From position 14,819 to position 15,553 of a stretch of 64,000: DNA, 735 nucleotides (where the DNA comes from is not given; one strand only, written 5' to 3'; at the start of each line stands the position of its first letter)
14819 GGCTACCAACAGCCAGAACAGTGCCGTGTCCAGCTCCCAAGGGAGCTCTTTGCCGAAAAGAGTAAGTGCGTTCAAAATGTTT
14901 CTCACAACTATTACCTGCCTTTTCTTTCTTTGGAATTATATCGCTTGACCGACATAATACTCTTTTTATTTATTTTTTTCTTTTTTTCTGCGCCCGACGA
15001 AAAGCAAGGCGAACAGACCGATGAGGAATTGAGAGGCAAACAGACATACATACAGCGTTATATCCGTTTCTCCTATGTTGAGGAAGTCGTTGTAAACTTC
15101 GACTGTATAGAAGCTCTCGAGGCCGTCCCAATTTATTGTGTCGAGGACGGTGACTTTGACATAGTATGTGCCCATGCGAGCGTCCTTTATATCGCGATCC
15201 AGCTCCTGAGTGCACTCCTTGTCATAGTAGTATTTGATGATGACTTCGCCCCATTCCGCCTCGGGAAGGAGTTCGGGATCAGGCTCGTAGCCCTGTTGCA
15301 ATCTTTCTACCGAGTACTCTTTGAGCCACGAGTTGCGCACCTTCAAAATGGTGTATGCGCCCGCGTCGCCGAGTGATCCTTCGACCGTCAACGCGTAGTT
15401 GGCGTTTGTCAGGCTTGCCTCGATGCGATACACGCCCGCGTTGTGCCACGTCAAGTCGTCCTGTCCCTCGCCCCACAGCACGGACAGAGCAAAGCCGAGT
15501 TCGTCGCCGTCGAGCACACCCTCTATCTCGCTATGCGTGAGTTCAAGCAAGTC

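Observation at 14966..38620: Single 23.65-kb ORF encoding a 7,884-aa LRR plus MBG-like repeat protein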

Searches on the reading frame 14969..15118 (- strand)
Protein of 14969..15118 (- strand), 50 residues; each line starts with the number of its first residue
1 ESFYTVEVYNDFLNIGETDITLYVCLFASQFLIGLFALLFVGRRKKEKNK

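Call 69: search_protein_families(library=ncbifam, proteins=[window:14969-15118:-], max_evalue=10)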
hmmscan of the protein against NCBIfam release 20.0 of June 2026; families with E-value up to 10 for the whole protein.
window:14969-15118:- (50 aa): 0 families

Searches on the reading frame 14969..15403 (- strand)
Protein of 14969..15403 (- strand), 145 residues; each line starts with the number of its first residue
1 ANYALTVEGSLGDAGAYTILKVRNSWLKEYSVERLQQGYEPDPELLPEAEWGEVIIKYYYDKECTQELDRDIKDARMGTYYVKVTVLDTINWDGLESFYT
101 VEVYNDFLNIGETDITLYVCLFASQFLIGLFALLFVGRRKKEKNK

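Call 12: search_protein_families(library=pfam, proteins=[window:14969-15403:-], max_evalue=1)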
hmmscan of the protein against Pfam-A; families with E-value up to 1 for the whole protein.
window:14969-15403:- (145 aa): 1 family
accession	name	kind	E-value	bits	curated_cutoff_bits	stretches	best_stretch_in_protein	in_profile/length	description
PF08884.16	Flagellin_D3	-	0.13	13.1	24.2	1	71-105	30-62/91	Flagellin D3 domain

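Call 69: search_protein_families(library=ncbifam, proteins=[window:14969-15403:-], max_evalue=10)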
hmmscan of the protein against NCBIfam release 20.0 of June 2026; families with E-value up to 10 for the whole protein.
window:14969-15403:- (145 aa): 0 families

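Call 91: find_homologous_proteins(query=window:14969-15373:-, max_evalue=0.001)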
Query window:14969-15373:- (135 aa): 1 proteins with E <= 0.001 among 10 candidates.
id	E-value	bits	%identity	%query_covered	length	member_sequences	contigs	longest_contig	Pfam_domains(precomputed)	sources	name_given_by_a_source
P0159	1.2e-69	250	83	100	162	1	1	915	-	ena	-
